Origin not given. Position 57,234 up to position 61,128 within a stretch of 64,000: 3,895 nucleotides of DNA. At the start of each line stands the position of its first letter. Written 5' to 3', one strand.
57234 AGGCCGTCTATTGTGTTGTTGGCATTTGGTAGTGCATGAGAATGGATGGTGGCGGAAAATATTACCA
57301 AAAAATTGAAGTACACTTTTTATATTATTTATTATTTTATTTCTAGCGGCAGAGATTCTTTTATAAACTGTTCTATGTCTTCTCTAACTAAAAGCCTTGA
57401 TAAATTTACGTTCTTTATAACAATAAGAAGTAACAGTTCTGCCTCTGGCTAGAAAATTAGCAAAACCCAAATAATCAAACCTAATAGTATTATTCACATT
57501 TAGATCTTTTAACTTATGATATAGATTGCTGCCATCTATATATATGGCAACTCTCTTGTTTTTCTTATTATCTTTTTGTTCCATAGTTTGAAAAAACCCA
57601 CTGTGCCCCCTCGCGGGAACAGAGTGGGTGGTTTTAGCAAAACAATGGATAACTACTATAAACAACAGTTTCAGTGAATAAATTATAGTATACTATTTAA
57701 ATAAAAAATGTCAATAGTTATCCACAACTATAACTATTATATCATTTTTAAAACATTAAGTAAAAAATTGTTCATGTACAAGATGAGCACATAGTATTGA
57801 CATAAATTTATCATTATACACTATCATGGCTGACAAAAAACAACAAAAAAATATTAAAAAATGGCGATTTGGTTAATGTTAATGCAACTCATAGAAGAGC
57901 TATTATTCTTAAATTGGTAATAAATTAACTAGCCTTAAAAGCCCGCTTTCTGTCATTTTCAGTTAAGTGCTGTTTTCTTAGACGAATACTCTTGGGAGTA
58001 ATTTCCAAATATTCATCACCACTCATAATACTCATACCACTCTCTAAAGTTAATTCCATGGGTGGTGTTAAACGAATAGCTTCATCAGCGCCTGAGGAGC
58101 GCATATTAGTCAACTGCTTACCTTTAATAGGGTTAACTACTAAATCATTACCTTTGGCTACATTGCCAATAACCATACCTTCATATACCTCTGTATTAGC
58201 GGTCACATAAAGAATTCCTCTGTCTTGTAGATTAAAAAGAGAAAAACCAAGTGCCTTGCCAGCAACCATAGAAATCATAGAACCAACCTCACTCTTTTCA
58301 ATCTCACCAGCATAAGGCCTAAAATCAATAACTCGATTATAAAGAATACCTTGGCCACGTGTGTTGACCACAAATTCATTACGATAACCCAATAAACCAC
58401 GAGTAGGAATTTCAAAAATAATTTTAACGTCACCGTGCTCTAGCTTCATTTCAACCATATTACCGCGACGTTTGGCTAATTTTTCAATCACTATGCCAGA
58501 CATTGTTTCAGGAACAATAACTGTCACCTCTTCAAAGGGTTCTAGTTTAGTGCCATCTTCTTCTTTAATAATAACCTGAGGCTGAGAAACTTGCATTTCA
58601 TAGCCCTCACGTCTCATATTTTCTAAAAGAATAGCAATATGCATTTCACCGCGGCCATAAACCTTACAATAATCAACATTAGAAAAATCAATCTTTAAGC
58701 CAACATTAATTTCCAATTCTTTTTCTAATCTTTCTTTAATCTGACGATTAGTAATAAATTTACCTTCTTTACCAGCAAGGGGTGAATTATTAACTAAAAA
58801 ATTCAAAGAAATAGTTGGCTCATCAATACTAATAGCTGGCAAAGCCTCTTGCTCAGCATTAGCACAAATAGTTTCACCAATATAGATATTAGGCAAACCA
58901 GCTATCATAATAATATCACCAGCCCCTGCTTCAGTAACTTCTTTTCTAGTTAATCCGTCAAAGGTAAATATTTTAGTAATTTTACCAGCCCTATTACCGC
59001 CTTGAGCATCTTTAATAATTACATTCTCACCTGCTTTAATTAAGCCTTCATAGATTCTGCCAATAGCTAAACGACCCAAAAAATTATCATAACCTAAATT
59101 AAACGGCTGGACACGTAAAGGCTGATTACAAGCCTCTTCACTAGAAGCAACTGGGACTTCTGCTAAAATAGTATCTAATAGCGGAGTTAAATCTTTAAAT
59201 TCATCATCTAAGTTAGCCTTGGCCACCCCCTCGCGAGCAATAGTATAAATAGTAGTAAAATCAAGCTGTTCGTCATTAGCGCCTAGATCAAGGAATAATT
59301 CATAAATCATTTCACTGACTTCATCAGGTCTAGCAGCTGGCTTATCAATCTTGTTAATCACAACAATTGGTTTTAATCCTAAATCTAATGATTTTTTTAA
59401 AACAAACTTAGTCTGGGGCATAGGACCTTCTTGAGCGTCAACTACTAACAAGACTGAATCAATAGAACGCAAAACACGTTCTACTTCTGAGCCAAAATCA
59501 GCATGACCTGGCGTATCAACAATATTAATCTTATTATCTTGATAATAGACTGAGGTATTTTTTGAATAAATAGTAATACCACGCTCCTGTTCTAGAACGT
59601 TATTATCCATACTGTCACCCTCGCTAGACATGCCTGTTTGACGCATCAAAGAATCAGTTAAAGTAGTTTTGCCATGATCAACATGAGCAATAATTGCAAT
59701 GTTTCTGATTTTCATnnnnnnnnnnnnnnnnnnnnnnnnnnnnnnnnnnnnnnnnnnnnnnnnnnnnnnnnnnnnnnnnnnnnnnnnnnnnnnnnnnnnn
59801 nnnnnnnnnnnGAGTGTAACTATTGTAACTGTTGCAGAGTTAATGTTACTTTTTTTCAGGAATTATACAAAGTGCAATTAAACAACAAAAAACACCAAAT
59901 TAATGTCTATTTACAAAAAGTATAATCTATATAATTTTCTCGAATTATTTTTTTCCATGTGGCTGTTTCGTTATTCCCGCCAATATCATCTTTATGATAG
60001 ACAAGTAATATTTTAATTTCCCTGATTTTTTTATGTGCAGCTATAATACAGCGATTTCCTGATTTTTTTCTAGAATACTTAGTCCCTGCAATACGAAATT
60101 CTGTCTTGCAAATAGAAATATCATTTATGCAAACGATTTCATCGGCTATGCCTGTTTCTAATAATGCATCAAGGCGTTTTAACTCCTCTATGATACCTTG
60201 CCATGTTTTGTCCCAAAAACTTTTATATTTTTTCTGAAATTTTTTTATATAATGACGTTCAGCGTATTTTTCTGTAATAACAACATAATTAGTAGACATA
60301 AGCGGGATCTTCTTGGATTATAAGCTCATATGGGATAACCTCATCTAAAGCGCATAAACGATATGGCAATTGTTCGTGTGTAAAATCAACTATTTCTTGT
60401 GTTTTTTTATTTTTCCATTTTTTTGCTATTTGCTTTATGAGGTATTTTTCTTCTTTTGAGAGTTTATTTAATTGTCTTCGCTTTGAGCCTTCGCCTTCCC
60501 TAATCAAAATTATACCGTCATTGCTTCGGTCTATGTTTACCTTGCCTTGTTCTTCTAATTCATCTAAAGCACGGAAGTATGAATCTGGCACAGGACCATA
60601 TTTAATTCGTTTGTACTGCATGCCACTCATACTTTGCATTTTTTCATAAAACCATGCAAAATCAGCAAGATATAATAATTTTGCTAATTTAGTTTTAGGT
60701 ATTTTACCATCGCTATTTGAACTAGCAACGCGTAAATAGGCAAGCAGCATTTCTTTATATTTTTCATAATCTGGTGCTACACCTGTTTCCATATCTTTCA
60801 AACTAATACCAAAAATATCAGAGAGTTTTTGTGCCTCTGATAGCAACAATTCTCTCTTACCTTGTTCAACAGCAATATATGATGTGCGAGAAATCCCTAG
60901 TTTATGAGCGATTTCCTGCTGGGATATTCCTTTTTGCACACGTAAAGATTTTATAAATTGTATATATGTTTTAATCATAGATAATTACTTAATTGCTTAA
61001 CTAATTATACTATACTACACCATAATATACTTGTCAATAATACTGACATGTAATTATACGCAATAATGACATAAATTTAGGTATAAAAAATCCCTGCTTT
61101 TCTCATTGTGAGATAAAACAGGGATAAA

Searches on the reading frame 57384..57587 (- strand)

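Call 28: search_protein_families(library=padloc, max_evalue=0.01, proteins=[window:57384-57587:-])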
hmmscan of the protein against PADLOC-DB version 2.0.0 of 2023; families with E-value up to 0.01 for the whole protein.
window:57384-57587:- (67 aa): 1 family
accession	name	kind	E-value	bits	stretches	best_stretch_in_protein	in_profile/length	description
PDLC04163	HEC-09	-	0.00023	18.9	1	11-45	2-36/203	-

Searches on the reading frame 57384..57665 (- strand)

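Call 9: search_protein_families(library=pfam, max_evalue=0.01, proteins=[window:57384-57665:-])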
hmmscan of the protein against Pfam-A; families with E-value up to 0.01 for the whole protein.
window:57384-57665:- (93 aa): 1 family
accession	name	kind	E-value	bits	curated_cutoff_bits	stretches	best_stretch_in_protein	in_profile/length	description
PF01936.24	NYN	-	0.0025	18.8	24.2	1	38-85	1-42/145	NYN domain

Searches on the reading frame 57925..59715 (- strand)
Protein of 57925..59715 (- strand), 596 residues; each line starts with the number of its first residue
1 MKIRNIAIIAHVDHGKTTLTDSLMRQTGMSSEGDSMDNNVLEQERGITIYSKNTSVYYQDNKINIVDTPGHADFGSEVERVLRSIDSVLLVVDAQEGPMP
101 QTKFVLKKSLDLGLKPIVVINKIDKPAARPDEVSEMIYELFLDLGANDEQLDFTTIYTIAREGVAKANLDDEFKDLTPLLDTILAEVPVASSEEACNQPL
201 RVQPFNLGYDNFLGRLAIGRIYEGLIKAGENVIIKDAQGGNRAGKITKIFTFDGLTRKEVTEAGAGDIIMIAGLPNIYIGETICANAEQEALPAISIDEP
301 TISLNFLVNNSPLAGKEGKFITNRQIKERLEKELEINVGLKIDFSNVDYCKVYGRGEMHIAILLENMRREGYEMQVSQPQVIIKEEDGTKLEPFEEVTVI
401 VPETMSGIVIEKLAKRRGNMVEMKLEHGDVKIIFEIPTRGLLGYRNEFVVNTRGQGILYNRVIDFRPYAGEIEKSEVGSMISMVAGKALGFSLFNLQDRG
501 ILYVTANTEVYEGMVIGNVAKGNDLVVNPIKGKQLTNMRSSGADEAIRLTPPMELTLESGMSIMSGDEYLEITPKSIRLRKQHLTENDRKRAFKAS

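Call 23: find_homologous_proteins(query=window:57925-59715:-, max_evalue=1e-50)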
Query window:57925-59715:- (596 aa): 8000 proteins with E <= 1e-50 among 8000 candidates; the best 120 are listed.
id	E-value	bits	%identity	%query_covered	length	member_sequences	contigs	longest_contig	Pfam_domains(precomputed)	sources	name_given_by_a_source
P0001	0.0e+0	1309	100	100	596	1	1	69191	PF21018.3,PF01926.30,PF00679.31,PF00009.34,PF03144.32,PF22042.3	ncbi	ncbi:MAG: translational GTPase TypA [bacterium]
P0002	0.0e+0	1082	82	100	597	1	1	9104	PF21018.3,PF01926.30,PF00679.31,PF00009.34,PF03144.32,PF22042.3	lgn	-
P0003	0.0e+0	1081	82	99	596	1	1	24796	PF21018.3,PF01926.30,PF00679.31,PF00009.34,PF03144.32,PF22042.3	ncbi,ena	-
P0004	0.0e+0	1080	82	99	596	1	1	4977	PF21018.3,PF01926.30,PF00679.31,PF00009.34,PF03144.32,PF22042.3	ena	-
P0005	0.0e+0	1077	81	99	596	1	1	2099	PF21018.3,PF01926.30,PF00679.31,PF00009.34,PF03144.32,PF22042.3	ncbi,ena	-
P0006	0.0e+0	1076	81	99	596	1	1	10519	PF21018.3,PF01926.30,PF00679.31,PF00009.34,PF03144.32,PF22042.3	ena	-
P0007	0.0e+0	1076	82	99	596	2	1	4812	PF21018.3,PF01926.30,PF00679.31,PF00009.34,PF03144.32,PF22042.3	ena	-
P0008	0.0e+0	1071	81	99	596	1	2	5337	PF21018.3,PF01926.30,PF00679.31,PF00009.34,PF03144.32,PF22042.3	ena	-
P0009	0.0e+0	1070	80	99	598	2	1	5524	PF21018.3,PF01926.30,PF00679.31,PF00009.34,PF03144.32,PF22042.3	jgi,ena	-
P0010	0.0e+0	1065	81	99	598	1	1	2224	PF21018.3,PF01926.30,PF00679.31,PF00009.34,PF03144.32,PF22042.3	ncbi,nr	ncbi:MAG: translational GTPase TypA [Candidatus Magasanikbacteria bacterium]|nr:translational GTPase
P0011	0.0e+0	1064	80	100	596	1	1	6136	PF21018.3,PF01926.30,PF00679.31,PF00009.34,PF03144.32,PF22042.3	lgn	-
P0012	0.0e+0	1063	80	100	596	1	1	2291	PF21018.3,PF01926.30,PF00679.31,PF00009.34,PF03144.32,PF22042.3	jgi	-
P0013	0.0e+0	1063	80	100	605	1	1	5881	PF21018.3,PF01926.30,PF00679.31,PF00009.34,PF03144.32,PF22042.3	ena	-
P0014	0.0e+0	1062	80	99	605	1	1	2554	PF21018.3,PF01926.30,PF00679.31,PF00009.34,PF03144.32,PF22042.3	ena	-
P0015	0.0e+0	1060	80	99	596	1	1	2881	PF21018.3,PF01926.30,PF00679.31,PF00009.34,PF03144.32,PF22042.3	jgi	jgi:GTP-binding protein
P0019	0.0e+0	1058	80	99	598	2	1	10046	PF21018.3,PF01926.30,PF00679.31,PF00009.34,PF03144.32,PF22042.3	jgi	jgi:GTP-binding protein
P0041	0.0e+0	1053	80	99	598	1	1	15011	PF21018.3,PF01926.30,PF00679.31,PF00009.34,PF03144.32,PF22042.3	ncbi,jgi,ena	ncbi:MAG: translational GTPase TypA [Patescibacteria group bacterium]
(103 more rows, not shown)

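Call 24: find_encoding_contigs(protein=P0001, flank=10000, max_places=3)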
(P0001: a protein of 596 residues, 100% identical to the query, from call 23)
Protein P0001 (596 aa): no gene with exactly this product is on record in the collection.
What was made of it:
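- On Integron (attC array / CALIN): The part of the source contig outside the window could not be read (call 24).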

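Call 36: find_encoding_contigs(protein=P0003, flank=10000, max_places=2)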
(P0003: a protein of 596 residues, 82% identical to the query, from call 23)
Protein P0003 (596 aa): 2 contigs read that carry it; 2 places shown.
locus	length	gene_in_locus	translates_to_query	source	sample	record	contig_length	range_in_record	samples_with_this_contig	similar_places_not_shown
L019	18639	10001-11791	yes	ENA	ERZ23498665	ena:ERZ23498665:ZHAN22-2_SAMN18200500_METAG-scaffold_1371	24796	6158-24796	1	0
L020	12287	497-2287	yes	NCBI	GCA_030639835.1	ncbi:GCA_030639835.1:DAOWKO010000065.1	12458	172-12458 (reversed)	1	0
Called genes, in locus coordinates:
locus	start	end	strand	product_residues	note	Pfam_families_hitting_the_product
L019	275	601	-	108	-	-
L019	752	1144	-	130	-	-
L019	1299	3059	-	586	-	PF02463:SMC_N, PF11398:DUF2813 (weak), PF13175:AAA_15, PF13304:AAA_21, PF20469:OLD-like_TOPRIM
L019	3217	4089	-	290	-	-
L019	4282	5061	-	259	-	PF09520:HinfI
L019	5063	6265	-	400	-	PF01555:N6_N4_Mtase, PF01170:UPF0020 (faint)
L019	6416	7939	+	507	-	PF01726:LexA_DNA_bind, PF02086:MethyltransfD12 (faint), PF00717:Peptidase_S24, PF01555:N6_N4_Mtase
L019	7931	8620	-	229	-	PF09573:RE_TaqI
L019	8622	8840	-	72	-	PF12844:HTH_19, PF13560:HTH_31, PF01381:HTH_3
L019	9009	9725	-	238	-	PF00929:RNase_T, PF20600:ExoX-like_C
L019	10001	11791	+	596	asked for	PF00009:GTP_EFTU, PF01926:MMR_HSR1, PF22042:EF-G_D2, PF03144:GTP_EFTU_D2, PF00679:EFG_C, PF21018:BipA_C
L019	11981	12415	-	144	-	-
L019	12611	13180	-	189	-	PF00929:RNase_T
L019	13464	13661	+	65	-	PF00313:CSD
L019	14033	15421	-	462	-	PF03979:Sigma70_r1_1 (weak), PF00140:Sigma70_r1_2, PF04542:Sigma70_r2, PF04539:Sigma70_r3, PF04545:Sigma70_r4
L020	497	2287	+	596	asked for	PF00009:GTP_EFTU, PF01926:MMR_HSR1, PF22042:EF-G_D2, PF03144:GTP_EFTU_D2, PF00679:EFG_C, PF21018:BipA_C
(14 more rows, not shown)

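Call 37: find_encoding_contigs(protein=P0002, flank=10000, max_places=2)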
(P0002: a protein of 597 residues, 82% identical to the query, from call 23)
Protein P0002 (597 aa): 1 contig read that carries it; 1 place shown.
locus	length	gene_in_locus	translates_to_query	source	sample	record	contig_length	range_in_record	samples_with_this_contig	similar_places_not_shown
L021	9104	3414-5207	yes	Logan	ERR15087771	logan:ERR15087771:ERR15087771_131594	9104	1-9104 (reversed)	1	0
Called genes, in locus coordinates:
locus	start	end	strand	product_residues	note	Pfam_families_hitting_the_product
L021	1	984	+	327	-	?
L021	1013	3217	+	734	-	PF00403:HMA, PF00122:E1-E2_ATPase, PF00702:Hydrolase, PF08282:Hydrolase_3 (weak)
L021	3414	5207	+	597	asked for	PF00009:GTP_EFTU, PF01926:MMR_HSR1, PF22042:EF-G_D2, PF03144:GTP_EFTU_D2, PF00679:EFG_C, PF21018:BipA_C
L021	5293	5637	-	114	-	PF00520:Ion_trans (weak), PF07885:Ion_trans_2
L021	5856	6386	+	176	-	-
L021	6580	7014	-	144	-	-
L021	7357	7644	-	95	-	-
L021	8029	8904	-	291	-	PF02661:Fic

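Call 43: find_encoding_contigs(protein=P0006, flank=10000, max_places=3)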
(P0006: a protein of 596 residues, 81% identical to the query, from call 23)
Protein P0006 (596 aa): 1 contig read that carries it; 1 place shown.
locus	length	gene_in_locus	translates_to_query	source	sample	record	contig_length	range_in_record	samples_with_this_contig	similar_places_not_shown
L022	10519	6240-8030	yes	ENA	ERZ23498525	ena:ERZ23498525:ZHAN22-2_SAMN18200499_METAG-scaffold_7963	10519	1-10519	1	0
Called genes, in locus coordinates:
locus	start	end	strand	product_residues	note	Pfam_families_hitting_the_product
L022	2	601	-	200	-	?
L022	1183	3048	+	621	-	PF01726:LexA_DNA_bind, PF13847:Methyltransf_31 (faint), PF00717:Peptidase_S24, PF01555:N6_N4_Mtase, PF01170:UPF0020 (faint)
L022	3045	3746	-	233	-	PF15515:MvaI_BcnI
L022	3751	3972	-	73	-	PF12844:HTH_19, PF13560:HTH_31, PF01381:HTH_3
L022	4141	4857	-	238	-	PF00929:RNase_T, PF20600:ExoX-like_C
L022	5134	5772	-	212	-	PF12686:DUF3800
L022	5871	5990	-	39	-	-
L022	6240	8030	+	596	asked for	PF00009:GTP_EFTU, PF01926:MMR_HSR1 (weak), PF22042:EF-G_D2, PF03144:GTP_EFTU_D2, PF00679:EFG_C, PF21018:BipA_C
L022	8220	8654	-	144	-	-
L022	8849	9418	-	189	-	PF00929:RNase_T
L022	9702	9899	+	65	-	PF00313:CSD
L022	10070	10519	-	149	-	?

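Call 64: search_protein_families(library=pfam, max_evalue=0.01, proteins=[L021:1-984:+, L021:5856-6386:+, L021:6580-7014:-, L021:7357-7644:-, L021:8029-8904:-, L021:5293-5637:-])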
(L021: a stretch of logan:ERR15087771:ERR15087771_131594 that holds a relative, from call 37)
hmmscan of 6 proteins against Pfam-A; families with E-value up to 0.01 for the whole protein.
L021:1-984:+ (327 aa): 1 family
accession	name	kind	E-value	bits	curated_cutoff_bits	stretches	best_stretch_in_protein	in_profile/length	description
PF13473.12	Cupredoxin_1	-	5.9e-23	81.3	27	2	200-294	11-104/104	Cupredoxin-like domain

L021:5856-6386:+ (176 aa): 1 family
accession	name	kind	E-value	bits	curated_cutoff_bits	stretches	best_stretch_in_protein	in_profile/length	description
PF04363.17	DUF496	-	0.0019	18.8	23.2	0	4-32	54-82/93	Protein of unknown function (DUF496)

L021:6580-7014:- (144 aa): 3 families
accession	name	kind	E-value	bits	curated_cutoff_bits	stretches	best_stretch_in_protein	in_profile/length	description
PF01047.28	MarR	-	4.8e-05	23.6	24.6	1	33-90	2-57/59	MarR family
PF12802.13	MarR_2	-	0.00011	22.7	27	1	31-90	2-60/61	MarR family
PF22381.2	Staph_reg_Sar_Rot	-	0.0016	18.9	27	1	31-104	11-82/85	Transcriptional regulator SarA/Rot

L021:7357-7644:- (95 aa): 0 families

L021:8029-8904:- (291 aa): 1 family
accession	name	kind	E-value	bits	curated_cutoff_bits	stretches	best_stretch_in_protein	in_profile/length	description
PF02661.23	Fic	-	2e-22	80.3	24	1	97-193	2-93/93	Fic/DOC family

L021:5293-5637:- (114 aa): 2 families
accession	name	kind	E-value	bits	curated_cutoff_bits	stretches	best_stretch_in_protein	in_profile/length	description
PF07885.22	Ion_trans_2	-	2.9e-19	69.1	22.5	1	20-89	3-76/79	Ion channel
PF00520.37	Ion_trans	-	1.9e-06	27.7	25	1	38-94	174-237/241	Ion transport protein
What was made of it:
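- In L021 they are Fic, MarR and a 95-aa orphan (call 64).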

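Call 73: find_encoding_contigs(protein=P0041, flank=10000, max_places=3)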
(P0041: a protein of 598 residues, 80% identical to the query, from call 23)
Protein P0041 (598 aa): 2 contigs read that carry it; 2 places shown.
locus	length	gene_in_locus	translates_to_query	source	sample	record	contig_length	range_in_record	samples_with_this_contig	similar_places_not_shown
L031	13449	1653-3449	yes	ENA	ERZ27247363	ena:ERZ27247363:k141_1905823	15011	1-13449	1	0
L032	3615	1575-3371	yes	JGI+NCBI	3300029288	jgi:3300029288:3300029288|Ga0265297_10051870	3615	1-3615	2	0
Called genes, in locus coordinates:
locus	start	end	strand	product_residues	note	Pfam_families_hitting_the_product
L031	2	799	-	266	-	?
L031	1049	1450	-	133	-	PF14903:WG_beta_rep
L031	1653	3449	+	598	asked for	PF00009:GTP_EFTU, PF01926:MMR_HSR1 (weak), PF22042:EF-G_D2, PF03144:GTP_EFTU_D2, PF00679:EFG_C, PF21018:BipA_C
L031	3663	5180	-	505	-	PF00239:Resolvase, PF07508:Recombinase, PF13408:Zn_ribbon_recom (weak)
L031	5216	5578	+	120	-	-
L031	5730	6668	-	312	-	PF23343:REP_ORF2-G2P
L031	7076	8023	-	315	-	-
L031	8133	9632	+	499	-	PF00089:Trypsin, PF13365:Trypsin_2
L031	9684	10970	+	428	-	PF18871:HEPN_Toprim_N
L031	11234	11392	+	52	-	PF17253:DUF5320 (weak)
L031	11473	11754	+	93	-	PF02001:DUF134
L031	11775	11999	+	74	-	-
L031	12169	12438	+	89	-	PF01541:GIY-YIG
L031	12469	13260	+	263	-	PF22435:MRM3-like_sub_bind, PF00588:SpoU_methylase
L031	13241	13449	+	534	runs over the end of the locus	PF28550:DUF8436, PF03486:HI0933_like, PF07992:Pyr_redox_2 (weak), PF01266:DAO (faint), PF13738:Pyr_redox_3 (faint), PF21688:FAD-depend_C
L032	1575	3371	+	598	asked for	PF00009:GTP_EFTU, PF01926:MMR_HSR1 (weak), PF22042:EF-G_D2, PF03144:GTP_EFTU_D2, PF00679:EFG_C, PF21018:BipA_C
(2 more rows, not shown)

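Call 74: find_encoding_contigs(protein=P0011, flank=10000, max_places=3)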
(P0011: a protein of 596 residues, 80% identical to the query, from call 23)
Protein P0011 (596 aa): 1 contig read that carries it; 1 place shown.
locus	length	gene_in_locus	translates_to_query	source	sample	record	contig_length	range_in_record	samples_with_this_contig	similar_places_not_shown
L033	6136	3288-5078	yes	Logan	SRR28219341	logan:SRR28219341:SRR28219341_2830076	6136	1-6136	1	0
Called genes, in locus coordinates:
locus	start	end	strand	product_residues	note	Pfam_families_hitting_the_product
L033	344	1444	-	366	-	-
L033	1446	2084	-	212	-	PF04542:Sigma70_r2, PF08281:Sigma70_r4_2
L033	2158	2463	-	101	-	PF00085:Thioredoxin (weak)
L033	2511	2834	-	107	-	-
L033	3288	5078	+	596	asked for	PF00009:GTP_EFTU, PF01926:MMR_HSR1, PF22042:EF-G_D2, PF03144:GTP_EFTU_D2, PF00679:EFG_C, PF21018:BipA_C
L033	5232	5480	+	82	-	-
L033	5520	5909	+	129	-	-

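Call 94: find_encoding_contigs(protein=P0019, flank=10000, max_places=3)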
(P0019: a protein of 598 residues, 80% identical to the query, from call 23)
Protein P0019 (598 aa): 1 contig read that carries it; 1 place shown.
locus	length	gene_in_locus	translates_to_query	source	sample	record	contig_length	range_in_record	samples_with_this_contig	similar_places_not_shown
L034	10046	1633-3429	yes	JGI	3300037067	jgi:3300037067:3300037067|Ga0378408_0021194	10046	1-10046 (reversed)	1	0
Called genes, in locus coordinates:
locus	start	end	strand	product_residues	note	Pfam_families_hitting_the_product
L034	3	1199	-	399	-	?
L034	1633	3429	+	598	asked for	PF00009:GTP_EFTU, PF01926:MMR_HSR1 (weak), PF22042:EF-G_D2, PF03144:GTP_EFTU_D2, PF00679:EFG_C, PF21018:BipA_C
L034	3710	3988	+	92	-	PF01541:GIY-YIG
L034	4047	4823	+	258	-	PF22435:MRM3-like_sub_bind, PF00588:SpoU_methylase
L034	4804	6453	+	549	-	PF28550:DUF8436, PF01266:DAO (faint), PF01494:FAD_binding_3 (weak), PF03486:HI0933_like, PF07992:Pyr_redox_2 (weak), PF13738:Pyr_redox_3 (faint), PF21688:FAD-depend_C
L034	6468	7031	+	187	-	PF01966:HD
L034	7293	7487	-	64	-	PF00313:CSD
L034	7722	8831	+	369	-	PF07907:YibE_F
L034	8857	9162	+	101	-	PF13192:Thioredoxin_3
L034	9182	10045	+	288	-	?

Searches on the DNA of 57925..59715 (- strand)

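Call 89: search_rna_families(source=L021, threshold=evalue, max_evalue=1)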
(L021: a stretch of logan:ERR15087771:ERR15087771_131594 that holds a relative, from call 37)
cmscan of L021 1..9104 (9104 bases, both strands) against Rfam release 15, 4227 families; matches with E-value up to 1: 0.
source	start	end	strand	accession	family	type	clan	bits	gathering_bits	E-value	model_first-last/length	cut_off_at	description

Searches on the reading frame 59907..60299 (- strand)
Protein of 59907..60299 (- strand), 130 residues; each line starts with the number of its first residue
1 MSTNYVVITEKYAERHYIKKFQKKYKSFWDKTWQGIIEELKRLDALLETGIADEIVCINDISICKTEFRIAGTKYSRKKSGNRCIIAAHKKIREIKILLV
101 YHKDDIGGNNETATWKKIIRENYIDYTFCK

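Call 9: search_protein_families(library=pfam, max_evalue=0.01, proteins=[window:59907-60299:-])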
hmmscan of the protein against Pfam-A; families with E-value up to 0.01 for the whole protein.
window:59907-60299:- (130 aa): 0 families

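Call 28: search_protein_families(library=padloc, max_evalue=0.01, proteins=[window:59907-60299:-])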
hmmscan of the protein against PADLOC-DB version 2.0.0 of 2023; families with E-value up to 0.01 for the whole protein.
window:59907-60299:- (130 aa): 1 family
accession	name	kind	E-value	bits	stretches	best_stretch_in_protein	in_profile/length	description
PDLC02906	NERD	-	0.002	15.2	1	6-122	68-180/542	Viperin-associated NERD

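Call 30: search_protein_families(library=ncbifam, max_evalue=0.1, proteins=[window:59907-60299:-])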
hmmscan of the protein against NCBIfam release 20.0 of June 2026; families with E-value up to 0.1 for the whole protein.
window:59907-60299:- (130 aa): 0 families

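Call 97: search_protein_families(library=pfam, max_evalue=10, proteins=[window:59907-60299:-])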
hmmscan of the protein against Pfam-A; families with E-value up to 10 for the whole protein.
window:59907-60299:- (130 aa): 0 families

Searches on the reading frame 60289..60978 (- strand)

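Call 9: search_protein_families(library=pfam, max_evalue=0.01, proteins=[window:60289-60978:-])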
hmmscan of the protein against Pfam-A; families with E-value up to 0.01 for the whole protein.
window:60289-60978:- (229 aa): 10 families
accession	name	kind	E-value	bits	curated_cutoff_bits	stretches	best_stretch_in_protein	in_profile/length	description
PF13274.11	SocA_Panacea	-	1.1e-15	59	25.7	1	98-205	1-111/113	Antitoxin SocA-like, Panacea domain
PF01381.28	HTH_3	-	3.3e-13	49.9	23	1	9-61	1-53/55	Helix-turn-helix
PF12844.13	HTH_19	-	1.5e-10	41.2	30.2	1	7-63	2-58/64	Helix-turn-helix domain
PF13560.12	HTH_31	-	3.8e-05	24.4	27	1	8-58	5-56/64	Helix-turn-helix domain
PF13412.12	HTH_24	-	0.0011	18.9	21.9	0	14-32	14-32/48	Winged helix-turn-helix DNA-binding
PF17675.6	APG6_N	-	0.0035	18.2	45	0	132-193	26-92/132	Apg6 coiled-coil region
PF13443.12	HTH_26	-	0.0038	17.9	22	0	9-62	2-56/63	Cro/C1-type HTH DNA-binding domain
PF13730.12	HTH_36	-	0.0046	17.2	25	0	8-35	13-43/55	Helix-turn-helix domain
PF02796.21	HTH_7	-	0.0051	17.3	23.8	0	13-32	17-36/45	Helix-turn-helix domain of resolvase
PF22560.2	GMT-wHTH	-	0.0066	17.3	27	0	128-151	55-79/82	GMT-like wHTH domain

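Call 28: search_protein_families(library=padloc, max_evalue=0.01, proteins=[window:60289-60978:-])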
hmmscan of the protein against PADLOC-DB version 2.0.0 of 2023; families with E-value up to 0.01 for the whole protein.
window:60289-60978:- (229 aa): 12 families
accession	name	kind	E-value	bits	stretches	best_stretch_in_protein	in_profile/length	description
PDLC02926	HTH_VI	-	2.1e-09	35.5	1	7-61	4-58/92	-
PDLC03665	Control_protein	-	5.8e-09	34.1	1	7-63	11-68/77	control protein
PDLC04775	PDC-M69A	-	2.4e-06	26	1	13-63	16-66/113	-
PDLC04142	capH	-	4.5e-06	25.7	1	9-63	11-65/103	capH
PDLC03664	Control_protein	-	8.1e-05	21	1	6-58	15-67/74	control protein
PDLC04505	PDC-M19A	-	0.00024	18.6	1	88-206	14-119/294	-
PDLC03668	Control_protein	-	0.00094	17.7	1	8-46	12-50/79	control protein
PDLC03945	RmrA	-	0.0019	15.4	1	9-113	7-110/394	-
PDLC02990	DarG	-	0.0065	14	1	73-184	163-266/329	-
PDLC03952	RmrA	-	0.0067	13.3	0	9-46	27-64/395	-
PDLC03666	Control_protein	-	0.0091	14.4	1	9-57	11-59/77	control protein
PDLC03954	RmrA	-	0.0098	12.8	1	9-60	15-66/380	-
